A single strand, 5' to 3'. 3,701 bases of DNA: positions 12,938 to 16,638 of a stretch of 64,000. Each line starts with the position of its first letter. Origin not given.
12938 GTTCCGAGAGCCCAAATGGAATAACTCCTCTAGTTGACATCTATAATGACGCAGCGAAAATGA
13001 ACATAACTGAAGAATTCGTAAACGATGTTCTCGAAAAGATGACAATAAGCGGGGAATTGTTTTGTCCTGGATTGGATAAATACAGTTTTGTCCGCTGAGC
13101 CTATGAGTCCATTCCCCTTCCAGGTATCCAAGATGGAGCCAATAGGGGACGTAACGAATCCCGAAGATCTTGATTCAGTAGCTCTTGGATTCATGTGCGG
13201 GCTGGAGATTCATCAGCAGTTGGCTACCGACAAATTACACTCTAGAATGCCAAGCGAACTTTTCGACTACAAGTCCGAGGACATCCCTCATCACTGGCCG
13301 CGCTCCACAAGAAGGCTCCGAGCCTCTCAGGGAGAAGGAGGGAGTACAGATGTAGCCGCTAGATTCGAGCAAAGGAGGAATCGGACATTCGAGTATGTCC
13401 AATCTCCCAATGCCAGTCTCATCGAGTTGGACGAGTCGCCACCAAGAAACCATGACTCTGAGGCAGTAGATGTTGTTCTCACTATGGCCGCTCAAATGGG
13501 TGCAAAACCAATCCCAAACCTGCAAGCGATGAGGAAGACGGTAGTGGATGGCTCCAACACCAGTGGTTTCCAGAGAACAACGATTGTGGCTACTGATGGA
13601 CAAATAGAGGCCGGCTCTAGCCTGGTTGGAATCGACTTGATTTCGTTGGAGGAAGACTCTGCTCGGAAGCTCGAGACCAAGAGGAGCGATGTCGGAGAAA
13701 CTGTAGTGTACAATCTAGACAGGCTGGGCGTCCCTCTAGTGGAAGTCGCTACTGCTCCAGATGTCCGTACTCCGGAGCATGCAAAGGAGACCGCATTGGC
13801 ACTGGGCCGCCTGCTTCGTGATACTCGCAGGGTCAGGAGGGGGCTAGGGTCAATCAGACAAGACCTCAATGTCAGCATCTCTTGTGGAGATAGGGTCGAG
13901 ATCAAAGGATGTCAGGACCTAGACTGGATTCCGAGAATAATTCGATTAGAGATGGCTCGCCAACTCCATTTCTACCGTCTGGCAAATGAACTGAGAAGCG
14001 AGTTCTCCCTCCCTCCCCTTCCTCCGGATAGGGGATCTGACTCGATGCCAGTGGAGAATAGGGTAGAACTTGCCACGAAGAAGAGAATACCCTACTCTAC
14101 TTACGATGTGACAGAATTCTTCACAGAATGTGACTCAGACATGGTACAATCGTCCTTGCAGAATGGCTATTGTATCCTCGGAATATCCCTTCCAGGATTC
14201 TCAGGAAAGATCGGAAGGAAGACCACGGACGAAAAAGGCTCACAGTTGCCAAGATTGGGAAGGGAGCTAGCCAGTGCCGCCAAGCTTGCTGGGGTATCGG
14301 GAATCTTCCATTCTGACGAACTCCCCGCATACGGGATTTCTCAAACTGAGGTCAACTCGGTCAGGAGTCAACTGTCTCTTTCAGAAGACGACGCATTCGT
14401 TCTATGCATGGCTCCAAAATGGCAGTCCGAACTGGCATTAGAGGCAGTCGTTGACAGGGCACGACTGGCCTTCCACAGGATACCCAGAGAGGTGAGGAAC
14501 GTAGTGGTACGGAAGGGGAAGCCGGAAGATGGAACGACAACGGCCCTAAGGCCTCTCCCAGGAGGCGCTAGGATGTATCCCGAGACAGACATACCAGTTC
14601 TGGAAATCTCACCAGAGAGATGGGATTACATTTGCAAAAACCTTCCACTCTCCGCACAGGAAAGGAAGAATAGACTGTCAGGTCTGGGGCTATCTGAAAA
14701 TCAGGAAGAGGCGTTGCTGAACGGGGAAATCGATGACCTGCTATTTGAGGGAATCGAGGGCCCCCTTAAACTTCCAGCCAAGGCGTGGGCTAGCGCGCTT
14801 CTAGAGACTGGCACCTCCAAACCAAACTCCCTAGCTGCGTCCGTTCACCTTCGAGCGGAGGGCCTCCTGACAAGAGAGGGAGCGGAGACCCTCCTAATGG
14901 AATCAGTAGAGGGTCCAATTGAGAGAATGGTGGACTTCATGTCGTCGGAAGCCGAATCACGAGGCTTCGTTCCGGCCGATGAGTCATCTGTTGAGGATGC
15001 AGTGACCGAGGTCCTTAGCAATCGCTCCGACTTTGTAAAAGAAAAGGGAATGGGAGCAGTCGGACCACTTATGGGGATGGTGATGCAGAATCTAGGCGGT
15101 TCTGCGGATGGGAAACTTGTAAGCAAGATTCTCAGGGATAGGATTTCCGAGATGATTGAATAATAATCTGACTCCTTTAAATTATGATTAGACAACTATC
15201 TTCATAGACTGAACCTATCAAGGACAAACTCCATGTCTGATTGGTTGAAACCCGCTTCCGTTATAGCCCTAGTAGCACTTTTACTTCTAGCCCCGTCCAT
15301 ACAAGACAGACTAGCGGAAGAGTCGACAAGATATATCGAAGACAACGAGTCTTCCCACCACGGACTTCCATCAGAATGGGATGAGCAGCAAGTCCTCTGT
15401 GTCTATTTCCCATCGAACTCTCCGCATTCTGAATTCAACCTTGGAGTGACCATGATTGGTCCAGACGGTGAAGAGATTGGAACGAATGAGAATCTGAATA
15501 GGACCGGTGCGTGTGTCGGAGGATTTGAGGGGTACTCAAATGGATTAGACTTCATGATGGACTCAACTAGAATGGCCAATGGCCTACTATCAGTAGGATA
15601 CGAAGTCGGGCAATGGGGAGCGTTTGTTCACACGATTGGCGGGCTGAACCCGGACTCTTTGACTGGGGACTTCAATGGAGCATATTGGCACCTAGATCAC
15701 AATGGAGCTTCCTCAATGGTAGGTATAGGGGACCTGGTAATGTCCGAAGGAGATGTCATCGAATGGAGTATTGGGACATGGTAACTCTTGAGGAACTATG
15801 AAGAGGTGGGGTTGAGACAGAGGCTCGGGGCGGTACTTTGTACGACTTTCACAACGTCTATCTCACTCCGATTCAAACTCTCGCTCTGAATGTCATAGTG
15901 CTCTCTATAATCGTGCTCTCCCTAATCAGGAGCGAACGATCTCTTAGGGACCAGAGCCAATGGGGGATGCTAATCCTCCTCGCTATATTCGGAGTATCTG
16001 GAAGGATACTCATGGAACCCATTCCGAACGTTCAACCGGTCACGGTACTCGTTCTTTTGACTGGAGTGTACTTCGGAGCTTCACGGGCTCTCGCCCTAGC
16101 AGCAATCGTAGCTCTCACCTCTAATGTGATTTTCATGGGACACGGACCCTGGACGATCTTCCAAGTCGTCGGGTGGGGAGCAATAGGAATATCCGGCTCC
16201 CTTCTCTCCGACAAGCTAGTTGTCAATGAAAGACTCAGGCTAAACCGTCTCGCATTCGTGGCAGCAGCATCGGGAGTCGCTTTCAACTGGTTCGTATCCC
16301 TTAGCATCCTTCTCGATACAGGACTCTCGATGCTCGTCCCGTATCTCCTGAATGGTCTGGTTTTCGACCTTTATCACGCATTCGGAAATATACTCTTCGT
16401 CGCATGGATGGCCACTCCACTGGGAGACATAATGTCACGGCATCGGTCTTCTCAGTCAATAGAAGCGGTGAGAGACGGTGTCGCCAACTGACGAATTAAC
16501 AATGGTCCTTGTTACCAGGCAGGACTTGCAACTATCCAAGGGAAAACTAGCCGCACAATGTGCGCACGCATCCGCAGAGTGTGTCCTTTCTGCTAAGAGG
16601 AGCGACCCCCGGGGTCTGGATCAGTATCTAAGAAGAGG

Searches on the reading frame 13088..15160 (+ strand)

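Call 9: search_protein_families(library=pfam, proteins=[window:13088-15160:+], max_evalue=0.00001)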
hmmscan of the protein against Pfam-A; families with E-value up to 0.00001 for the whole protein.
window:13088-15160:+ (691 aa): 3 families
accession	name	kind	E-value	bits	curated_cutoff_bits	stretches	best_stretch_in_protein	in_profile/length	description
PF02934.20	GatB_N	-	2e-42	145.7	23.4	1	36-510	2-274/277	GatB/GatE catalytic domain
PF02637.23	GatB_Yqey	-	4.2e-11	43.4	27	1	578-686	41-148/148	GatB domain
PF02938.19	GAD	-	2.1e-06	28.3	23.4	1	354-442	2-86/95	GAD domain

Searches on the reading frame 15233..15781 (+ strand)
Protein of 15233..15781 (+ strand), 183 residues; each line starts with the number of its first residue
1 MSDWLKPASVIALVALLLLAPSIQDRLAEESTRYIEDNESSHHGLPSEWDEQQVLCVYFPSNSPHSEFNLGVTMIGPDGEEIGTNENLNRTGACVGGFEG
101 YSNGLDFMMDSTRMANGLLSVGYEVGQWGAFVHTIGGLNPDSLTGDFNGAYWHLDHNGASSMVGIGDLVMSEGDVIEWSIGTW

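Call 91: search_protein_families(library=pfam, proteins=[window:15233-15781:+], max_evalue=0.0001)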
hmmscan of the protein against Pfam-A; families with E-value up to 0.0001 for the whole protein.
window:15233-15781:+ (183 aa): 1 family
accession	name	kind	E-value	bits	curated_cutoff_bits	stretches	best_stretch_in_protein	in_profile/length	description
PF14478.12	DUF4430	-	6e-09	36.7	23.8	1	126-179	24-69/72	Domain of unknown function (DUF4430)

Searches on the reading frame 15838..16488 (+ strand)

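Call 91: search_protein_families(library=pfam, proteins=[window:15838-16488:+], max_evalue=0.0001)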
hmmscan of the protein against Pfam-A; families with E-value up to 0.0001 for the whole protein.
window:15838-16488:+ (217 aa): 1 family
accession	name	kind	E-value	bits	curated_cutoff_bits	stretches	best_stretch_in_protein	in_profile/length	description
PF20221.3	DUF6580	-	1.3e-06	29.1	27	1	40-192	5-149/162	Family of unknown function (DUF6580)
